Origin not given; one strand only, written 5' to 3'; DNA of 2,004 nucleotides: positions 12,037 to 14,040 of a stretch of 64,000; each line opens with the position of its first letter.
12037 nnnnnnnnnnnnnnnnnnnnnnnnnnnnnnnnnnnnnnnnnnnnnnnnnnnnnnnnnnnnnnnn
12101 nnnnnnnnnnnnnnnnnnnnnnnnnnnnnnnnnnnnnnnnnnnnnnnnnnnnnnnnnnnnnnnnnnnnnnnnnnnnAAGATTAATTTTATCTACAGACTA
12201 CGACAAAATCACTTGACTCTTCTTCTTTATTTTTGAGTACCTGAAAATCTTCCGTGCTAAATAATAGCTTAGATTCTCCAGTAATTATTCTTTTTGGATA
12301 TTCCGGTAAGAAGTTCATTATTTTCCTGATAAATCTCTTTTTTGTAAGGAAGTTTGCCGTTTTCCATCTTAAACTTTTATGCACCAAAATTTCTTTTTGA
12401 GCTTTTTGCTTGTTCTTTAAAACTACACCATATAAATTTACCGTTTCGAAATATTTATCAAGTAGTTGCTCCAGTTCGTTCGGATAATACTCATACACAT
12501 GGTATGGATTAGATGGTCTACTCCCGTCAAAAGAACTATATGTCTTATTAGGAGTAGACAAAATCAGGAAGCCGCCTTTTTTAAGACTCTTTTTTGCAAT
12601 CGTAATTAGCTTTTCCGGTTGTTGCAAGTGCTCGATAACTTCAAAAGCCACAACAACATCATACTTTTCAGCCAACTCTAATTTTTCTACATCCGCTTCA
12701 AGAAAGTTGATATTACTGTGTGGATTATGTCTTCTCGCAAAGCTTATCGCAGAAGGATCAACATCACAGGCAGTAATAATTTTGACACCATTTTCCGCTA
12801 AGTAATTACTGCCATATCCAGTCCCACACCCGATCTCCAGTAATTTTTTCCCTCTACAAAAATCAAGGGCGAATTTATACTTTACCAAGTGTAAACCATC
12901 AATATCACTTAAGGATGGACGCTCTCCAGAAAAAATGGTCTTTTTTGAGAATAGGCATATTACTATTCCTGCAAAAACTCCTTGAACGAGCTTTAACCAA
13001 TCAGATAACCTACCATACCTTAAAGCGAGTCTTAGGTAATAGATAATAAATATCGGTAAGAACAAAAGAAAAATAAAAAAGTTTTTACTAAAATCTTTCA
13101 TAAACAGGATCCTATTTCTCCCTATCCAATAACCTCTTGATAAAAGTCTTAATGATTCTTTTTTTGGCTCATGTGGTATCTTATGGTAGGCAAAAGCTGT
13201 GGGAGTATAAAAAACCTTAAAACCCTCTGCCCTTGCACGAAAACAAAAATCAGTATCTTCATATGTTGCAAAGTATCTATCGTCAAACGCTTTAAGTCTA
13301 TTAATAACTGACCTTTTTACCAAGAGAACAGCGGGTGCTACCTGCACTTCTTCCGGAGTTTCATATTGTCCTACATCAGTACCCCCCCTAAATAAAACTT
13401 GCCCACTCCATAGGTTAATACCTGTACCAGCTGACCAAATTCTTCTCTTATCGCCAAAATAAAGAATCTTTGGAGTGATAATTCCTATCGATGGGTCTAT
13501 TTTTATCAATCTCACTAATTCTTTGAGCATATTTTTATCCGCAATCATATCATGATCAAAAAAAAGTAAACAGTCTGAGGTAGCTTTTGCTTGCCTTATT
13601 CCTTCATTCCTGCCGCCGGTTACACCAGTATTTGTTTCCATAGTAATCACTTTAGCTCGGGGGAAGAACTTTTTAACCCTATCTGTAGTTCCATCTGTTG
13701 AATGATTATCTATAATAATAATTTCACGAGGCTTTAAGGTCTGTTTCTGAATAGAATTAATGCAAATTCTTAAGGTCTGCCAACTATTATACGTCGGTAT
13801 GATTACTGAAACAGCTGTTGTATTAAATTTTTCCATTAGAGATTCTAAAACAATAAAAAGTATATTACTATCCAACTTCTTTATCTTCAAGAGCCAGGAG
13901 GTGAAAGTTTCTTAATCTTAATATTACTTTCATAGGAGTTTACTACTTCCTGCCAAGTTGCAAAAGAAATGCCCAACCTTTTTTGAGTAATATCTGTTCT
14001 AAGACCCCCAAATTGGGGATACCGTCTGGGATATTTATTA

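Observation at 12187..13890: GT2–TM–SAM methyltransferase fusion protein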

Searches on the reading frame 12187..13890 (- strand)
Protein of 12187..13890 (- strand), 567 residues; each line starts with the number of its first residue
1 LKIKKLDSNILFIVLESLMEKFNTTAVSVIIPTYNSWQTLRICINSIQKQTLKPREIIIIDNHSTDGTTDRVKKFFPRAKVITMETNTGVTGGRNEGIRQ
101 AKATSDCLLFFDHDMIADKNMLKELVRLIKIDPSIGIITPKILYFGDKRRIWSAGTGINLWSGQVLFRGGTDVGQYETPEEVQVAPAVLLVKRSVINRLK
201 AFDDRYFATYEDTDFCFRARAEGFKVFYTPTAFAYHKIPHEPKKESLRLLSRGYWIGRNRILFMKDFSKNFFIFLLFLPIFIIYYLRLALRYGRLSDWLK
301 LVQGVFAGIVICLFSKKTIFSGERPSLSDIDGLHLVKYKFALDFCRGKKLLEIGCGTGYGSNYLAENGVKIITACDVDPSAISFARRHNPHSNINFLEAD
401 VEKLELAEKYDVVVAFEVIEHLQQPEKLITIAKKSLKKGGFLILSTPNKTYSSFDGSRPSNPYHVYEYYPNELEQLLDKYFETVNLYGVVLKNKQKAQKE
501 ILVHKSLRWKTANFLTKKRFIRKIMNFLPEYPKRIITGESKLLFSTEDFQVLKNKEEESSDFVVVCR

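Call 3: search_protein_families(library=pfam, proteins=[window:12187-13890:-], max_evalue=0.01)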
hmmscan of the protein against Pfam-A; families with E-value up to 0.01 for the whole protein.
window:12187-13890:- (567 aa): 16 families
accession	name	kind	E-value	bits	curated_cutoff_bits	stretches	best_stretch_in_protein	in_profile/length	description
PF00535.33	Glycos_transf_2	-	3.9e-31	108.7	23.3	1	28-161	1-132/168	Glycosyl transferase family 2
PF08241.18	Methyltransf_11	-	1e-20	74.6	21.2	1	351-444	1-95/95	Methyltransferase domain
PF13489.12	Methyltransf_23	-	2e-20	73.6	27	1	344-452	20-124/164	Methyltransferase domain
PF13641.12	Glyco_tranf_2_3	-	1.5e-18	68.1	27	1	27-244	3-219/230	Glycosyltransferase like family 2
PF13847.12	Methyltransf_31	-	6.7e-18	65.2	27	1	347-457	4-114/145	Methyltransferase domain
PF13649.12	Methyltransf_25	-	4e-17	63.1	27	1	351-440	2-97/97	Methyltransferase domain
PF08242.18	Methyltransf_12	-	1.1e-16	61.7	30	1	351-442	1-98/98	Methyltransferase domain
PF05401.17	NodS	-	3.9e-09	37.1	24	1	349-429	46-126/201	Nodulation protein S (NodS)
PF13632.12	Glyco_trans_2_3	-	2.3e-08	34.5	27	1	109-292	3-174/198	Glycosyl transferase family group 2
PF10111.15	Glyco_tranf_2_2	-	7.4e-08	32.6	27.3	1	28-235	1-215/276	Glycosyltransferase like family 2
PF03848.20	TehB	-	1.3e-07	31.7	20.4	1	345-443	29-131/193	Tellurite resistance protein TehB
PF05175.20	MTS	-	4.8e-07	30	23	1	346-444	31-138/170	Methyltransferase small domain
PF08003.17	Methyltransf_9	-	7.4e-07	28.9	23.8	1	346-446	115-219/315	Protein of unknown function (DUF1698)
PF06325.19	PrmA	-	2.2e-06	27.8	22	1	347-445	162-259/296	Ribosomal protein L11 methyltransferase (PrmA)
PF02353.26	CMAS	-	8.5e-06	25.7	27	1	342-448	58-168/273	Mycolic acid cyclopropane synthetase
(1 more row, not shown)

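Call 9: search_solved_structures(query=window:12187-13890:-, max_evalue=0.001, show_alignments=2)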
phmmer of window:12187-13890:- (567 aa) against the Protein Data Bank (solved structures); distinct sequences matched with E-value up to 0.001: 65 (the best 60 are shown).
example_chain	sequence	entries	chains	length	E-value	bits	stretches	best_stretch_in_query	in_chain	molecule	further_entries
5wp5_A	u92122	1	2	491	5.2e-14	55.2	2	340-445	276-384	Phosphomethylethanolamine N-methyltransferase 2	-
5wp4_A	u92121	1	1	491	5.6e-12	48.4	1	341-446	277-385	Phosphoethanolamine N-methyltransferase 1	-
9rfr_A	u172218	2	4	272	1.3e-11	47.2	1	327-445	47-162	Ubiquinone biosynthesis O-methyltransferase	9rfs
2z87_A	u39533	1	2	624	5.1e-11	45.3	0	26-142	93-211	Chondroitin synthase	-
2z86_A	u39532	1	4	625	5.1e-11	45.3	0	26-142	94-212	Chondroitin synthase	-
3mgg_A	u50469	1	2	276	1.1e-10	44.2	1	345-444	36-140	Methyltransferase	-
4kdc_A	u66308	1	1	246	1.1e-09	40.9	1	342-453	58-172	3-demethylubiquinone-9 3-methyltransferase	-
5tze_C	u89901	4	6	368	1.5e-09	40.4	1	27-129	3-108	Glycosyl transferase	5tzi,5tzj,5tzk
4kdr_A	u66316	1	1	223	2.1e-09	40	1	341-450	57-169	3-demethylubiquinone-9 3-methyltransferase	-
5dpm_A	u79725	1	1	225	2.1e-09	39.9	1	341-450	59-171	Ubiquinone biosynthesis O-methyltransferase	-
5hea_A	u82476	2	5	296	3.3e-09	39.3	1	24-131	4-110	Putative glycosyltransferase (GalT1)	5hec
5tz8_A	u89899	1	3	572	3.3e-09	39.3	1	27-129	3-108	Glycosyl transferase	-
1wzn_A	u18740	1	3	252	4.1e-09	39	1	347-457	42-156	SAM-dependent methyltransferase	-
6h1j_A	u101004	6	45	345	4.7e-09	38.8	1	18-132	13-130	Probable ss-1,3-N-acetylglucosaminyltransferase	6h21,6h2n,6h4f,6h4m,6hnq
3bkw_A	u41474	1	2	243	2.6e-08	36.3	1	339-452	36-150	S-adenosylmethionine dependent methyltransferase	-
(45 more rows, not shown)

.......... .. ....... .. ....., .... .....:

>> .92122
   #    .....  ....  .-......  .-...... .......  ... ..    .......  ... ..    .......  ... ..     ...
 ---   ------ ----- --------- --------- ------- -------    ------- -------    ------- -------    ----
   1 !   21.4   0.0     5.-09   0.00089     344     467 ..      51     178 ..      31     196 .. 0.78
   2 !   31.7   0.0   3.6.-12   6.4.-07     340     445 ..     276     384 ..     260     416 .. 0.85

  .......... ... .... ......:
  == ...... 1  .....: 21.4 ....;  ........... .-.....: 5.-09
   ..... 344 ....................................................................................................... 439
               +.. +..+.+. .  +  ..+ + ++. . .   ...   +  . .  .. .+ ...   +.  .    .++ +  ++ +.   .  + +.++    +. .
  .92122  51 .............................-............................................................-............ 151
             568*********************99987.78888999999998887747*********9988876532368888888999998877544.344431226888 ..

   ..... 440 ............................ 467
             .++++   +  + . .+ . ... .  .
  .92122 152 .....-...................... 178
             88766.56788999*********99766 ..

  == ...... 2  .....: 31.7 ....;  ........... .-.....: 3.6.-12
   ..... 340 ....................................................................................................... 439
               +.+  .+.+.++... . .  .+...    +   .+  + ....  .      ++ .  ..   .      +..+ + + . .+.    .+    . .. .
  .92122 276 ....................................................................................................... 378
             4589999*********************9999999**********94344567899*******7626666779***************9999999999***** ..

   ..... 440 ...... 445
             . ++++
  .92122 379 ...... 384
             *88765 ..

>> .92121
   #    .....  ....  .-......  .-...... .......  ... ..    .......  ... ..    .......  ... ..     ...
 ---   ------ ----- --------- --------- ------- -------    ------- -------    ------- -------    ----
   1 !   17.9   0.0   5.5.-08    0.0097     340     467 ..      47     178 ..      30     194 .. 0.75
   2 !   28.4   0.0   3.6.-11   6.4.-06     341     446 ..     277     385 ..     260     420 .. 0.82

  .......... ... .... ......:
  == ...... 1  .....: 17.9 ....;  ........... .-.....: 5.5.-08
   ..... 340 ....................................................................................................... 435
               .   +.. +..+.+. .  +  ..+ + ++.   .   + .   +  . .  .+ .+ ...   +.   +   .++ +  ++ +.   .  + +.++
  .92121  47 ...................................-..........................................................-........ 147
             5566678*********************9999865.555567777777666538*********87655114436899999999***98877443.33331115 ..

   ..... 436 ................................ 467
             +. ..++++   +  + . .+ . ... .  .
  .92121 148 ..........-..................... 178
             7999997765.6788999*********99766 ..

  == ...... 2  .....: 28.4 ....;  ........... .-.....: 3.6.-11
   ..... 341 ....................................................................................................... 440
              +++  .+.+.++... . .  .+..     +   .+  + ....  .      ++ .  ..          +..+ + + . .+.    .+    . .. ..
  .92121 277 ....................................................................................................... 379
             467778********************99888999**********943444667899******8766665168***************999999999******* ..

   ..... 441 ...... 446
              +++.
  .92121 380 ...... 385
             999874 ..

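Call 10: search_protein_families(library=ncbifam, proteins=[window:12187-13890:-], max_evalue=0.001)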
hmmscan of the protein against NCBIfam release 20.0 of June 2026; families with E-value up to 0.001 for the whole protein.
window:12187-13890:- (567 aa): 60 families (the best 25 are shown)
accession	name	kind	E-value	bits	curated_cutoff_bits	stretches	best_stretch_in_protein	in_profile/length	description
TIGR01983.1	UbiG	equivalog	1.3e-21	76.9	102.95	1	345-454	48-161/228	bifunctional 2-polyprenyl-6-hydroxyphenol methylase/3-demethylubiquinol 3-O-methyltransferase UbiG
TIGR03965.1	mycofact_glyco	equivalog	1.5e-21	76.9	280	1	23-237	72-281/467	mycofactocin biosynthesis glycosyltransferase MftF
TIGR01556.1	rhamnosyltran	subfamily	4.6e-20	71.9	200.55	1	38-265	8-237/281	rhamnosyltransferase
NF041875.1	EPS_EpsD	equivalog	8.4e-20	71.4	370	1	27-244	1-214/325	exopolysaccharide biosynthesis glycosyltransferase EpsD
TIGR02072.1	BioC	equivalog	1.1e-17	64.7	184.95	1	346-489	34-179/244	malonyl-ACP O-methyltransferase BioC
NF007482.0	PRK10073.1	equivalog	8.6e-17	61.1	423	1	23-130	4-111/334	glycosyltransferase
TIGR03937.1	PgaC_IcaA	equivalog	1.9e-15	56.8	422.3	1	20-139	40-160/407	poly-beta-1,6-N-acetyl-D-glucosamine synthase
NF038302.1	EPS_HpsE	equivalog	2.8e-15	56.1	300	1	27-142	3-124/307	hormogonium polysaccharide biosynthesis glycosyltransferase HpsE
NF038299.1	EPS_HpsN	equivalog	9.7e-15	54.3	425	1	26-143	2-120/317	hormogonium polysaccharide biosynthesis glycosyltransferase HpsN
NF047683.1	TeichurnBiosyTuaG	equivalog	3.7e-14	53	400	1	24-127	5-109/252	teichuronic acid biosynthesis protein TuaG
NF045692.1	OglycostaseCruG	equivalog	9.8e-14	51.1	600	1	24-228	40-247/386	2'-O-glycosyltransferase CruG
NF041394.1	GtaseAglG_Halo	equivalog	7.3e-13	48.4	440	1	26-260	2-238/304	glucosyl-dolichyl phosphate glucuronosyltransferase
TIGR03111.1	glyc2_xrt_Gpos1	hypoth_equivalog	7.6e-13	48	363.95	1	25-143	49-170/439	TIGR03111 family XrtG-associated glycosyltransferase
NF050050.1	ProtGlycPglI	equivalog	1.1e-12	47.9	500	1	26-129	3-108/306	GalNAc(5)-diNAcBac-PP-undecaprenol beta-1,3-glucosyltransferase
TIGR04283.1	glyco_like_mftF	equivalog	2.5e-12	46.8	182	1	27-129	1-97/221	TIGR04283 family arsenosugar biosynthesis glycosyltransferase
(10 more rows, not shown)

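Call 15: find_encoding_contigs(protein=P0020, flank=10000, max_places=2)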
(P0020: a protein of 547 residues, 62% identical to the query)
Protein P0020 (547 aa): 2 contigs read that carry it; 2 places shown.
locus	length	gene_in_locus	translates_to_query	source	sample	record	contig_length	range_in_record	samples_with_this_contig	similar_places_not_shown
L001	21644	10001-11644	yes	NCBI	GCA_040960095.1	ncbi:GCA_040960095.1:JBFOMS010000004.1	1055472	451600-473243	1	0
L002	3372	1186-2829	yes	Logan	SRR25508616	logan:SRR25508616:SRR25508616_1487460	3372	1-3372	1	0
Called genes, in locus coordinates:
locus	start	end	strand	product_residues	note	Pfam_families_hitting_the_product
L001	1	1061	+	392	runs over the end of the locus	PF01053:Cys_Met_Meta_PP (faint), PF01041:DegT_DnrJ_EryC1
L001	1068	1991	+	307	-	PF01370:Epimerase, PF04321:RmlD_sub_bind, PF07993:NAD_binding_4 (faint), PF16363:GDP_Man_Dehyd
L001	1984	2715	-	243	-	PF00535:Glycos_transf_2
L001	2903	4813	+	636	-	-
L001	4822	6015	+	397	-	PF00534:Glycos_transf_1, PF13692:Glyco_trans_1_4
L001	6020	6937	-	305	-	PF13489:Methyltransf_23, PF08241:Methyltransf_11, PF08242:Methyltransf_12, PF13649:Methyltransf_25, PF13847:Methyltransf_31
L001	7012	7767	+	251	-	PF00106:adh_short, PF01370:Epimerase (faint), PF13561:adh_short_C2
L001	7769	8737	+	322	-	PF00535:Glycos_transf_2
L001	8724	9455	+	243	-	PF13292:DXP_synthase_N (weak), PF00456:Transketolase_N, PF00676:E1_dh, PF02775:TPP_enzyme_C (weak)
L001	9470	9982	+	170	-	PF02779:Transket_pyr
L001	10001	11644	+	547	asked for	PF00535:Glycos_transf_2, PF10111:Glyco_tranf_2_2, PF13641:Glyco_tranf_2_3, PF13489:Methyltransf_23, PF03848:TehB, PF13847:Methyltransf_31, PF08241:Methyltransf_11, PF08242:Methyltransf_12, +5 more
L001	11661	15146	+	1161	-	-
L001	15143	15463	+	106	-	-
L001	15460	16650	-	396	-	-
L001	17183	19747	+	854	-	-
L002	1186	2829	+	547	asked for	PF00535:Glycos_transf_2, PF10111:Glyco_tranf_2_2, PF13641:Glyco_tranf_2_3, PF13489:Methyltransf_23, PF03848:TehB, PF13847:Methyltransf_31, PF08241:Methyltransf_11, PF08242:Methyltransf_12, +5 more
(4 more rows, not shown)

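Call 16: find_encoding_contigs(protein=P0042, flank=10000, max_places=2)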
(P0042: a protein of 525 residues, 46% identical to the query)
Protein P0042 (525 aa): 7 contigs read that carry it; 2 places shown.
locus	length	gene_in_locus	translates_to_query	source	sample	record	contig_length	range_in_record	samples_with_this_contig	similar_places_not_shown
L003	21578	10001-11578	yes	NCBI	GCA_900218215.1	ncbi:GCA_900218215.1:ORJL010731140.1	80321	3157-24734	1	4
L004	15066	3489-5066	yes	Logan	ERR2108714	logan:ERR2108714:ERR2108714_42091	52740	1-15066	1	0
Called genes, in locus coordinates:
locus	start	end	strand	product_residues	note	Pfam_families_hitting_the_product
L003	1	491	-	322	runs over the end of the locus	PF01073:3Beta_HSD, PF01370:Epimerase, PF02719:Polysacc_synt_2 (faint), PF05368:NmrA, PF16363:GDP_Man_Dehyd, PF13460:NAD_binding_10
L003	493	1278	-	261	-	PF00459:Inositol_P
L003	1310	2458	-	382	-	PF00155:Aminotran_1_2 (weak), PF01041:DegT_DnrJ_EryC1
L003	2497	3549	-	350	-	PF02779:Transket_pyr, PF02780:Transketolase_C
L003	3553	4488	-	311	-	PF00676:E1_dh, PF00456:Transketolase_N, PF02775:TPP_enzyme_C (weak), PF13292:DXP_synthase_N (weak)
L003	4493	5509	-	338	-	PF01073:3Beta_HSD, PF01370:Epimerase, PF02719:Polysacc_synt_2, PF04321:RmlD_sub_bind, PF16363:GDP_Man_Dehyd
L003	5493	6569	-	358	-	PF00288:GHMP_kinases_N, PF08544:GHMP_kinases_C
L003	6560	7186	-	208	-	PF13580:SIS_2, PF01380:SIS (weak)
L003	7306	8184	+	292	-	PF00106:adh_short, PF04321:RmlD_sub_bind, PF08659:KR, PF01073:3Beta_HSD, PF01370:Epimerase, PF02719:Polysacc_synt_2, PF13460:NAD_binding_10, PF16363:GDP_Man_Dehyd, +1 more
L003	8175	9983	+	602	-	-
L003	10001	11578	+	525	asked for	PF00535:Glycos_transf_2, PF13641:Glyco_tranf_2_3, PF07021:MetW, PF13489:Methyltransf_23, PF08241:Methyltransf_11, PF08242:Methyltransf_12, PF13649:Methyltransf_25, PF13847:Methyltransf_31, +2 more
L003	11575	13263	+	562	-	PF00535:Glycos_transf_2, PF10111:Glyco_tranf_2_2, PF13506:Glyco_transf_21, PF13641:Glyco_tranf_2_3, PF13489:Methyltransf_23, PF07021:MetW, PF13847:Methyltransf_31, PF08241:Methyltransf_11, +6 more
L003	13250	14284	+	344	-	PF00535:Glycos_transf_2, PF10111:Glyco_tranf_2_2, PF13641:Glyco_tranf_2_3, PF13506:Glyco_transf_21, PF13632:Glyco_trans_2_3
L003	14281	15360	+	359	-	PF00535:Glycos_transf_2, PF10111:Glyco_tranf_2_2 (weak), PF13641:Glyco_tranf_2_3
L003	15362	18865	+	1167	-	PF11847:GT-C_AftD (weak)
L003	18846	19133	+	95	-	-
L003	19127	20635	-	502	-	-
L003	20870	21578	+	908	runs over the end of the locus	-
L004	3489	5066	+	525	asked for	PF00535:Glycos_transf_2, PF13641:Glyco_tranf_2_3, PF07021:MetW, PF13489:Methyltransf_23, PF08241:Methyltransf_11, PF08242:Methyltransf_12, PF13649:Methyltransf_25, PF13847:Methyltransf_31, +2 more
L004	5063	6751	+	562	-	PF00535:Glycos_transf_2, PF10111:Glyco_tranf_2_2, PF13506:Glyco_transf_21, PF13641:Glyco_tranf_2_3, PF13489:Methyltransf_23, PF07021:MetW, PF13847:Methyltransf_31, PF08241:Methyltransf_11, +6 more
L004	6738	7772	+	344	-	PF00535:Glycos_transf_2, PF10111:Glyco_tranf_2_2, PF13641:Glyco_tranf_2_3, PF13506:Glyco_transf_21, PF13632:Glyco_trans_2_3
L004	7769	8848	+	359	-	PF00535:Glycos_transf_2, PF10111:Glyco_tranf_2_2 (weak), PF13641:Glyco_tranf_2_3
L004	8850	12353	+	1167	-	PF11847:GT-C_AftD (weak)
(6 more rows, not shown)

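Call 17: find_encoding_contigs(protein=P0014, flank=10000, max_places=1)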
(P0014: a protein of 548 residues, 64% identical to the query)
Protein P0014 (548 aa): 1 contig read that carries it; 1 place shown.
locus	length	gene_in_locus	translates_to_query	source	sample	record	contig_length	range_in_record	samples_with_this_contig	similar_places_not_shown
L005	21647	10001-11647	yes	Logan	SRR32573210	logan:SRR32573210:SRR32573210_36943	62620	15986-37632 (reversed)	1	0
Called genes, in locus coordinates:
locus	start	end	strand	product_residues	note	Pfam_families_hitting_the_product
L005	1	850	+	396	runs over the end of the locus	PF01041:DegT_DnrJ_EryC1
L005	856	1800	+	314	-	PF01370:Epimerase, PF04321:RmlD_sub_bind, PF16363:GDP_Man_Dehyd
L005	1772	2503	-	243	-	PF00535:Glycos_transf_2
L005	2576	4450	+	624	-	-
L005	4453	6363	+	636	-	-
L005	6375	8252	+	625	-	-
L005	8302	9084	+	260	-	PF00535:Glycos_transf_2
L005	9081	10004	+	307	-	PF01073:3Beta_HSD (weak), PF01370:Epimerase, PF02719:Polysacc_synt_2 (faint), PF04321:RmlD_sub_bind, PF16363:GDP_Man_Dehyd (weak), PF07993:NAD_binding_4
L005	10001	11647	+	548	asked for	PF00535:Glycos_transf_2, PF10111:Glyco_tranf_2_2, PF13641:Glyco_tranf_2_3, PF13632:Glyco_trans_2_3, PF13489:Methyltransf_23, PF06325:PrmA, PF13847:Methyltransf_31, PF08241:Methyltransf_11, +7 more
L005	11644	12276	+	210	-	PF13489:Methyltransf_23, PF02353:CMAS (weak), PF07021:MetW, PF13847:Methyltransf_31, PF08241:Methyltransf_11, PF08242:Methyltransf_12, PF13649:Methyltransf_25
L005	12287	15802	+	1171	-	PF11847:GT-C_AftD (weak)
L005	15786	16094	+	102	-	-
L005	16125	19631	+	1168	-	-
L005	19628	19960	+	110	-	-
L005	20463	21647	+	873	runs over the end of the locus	-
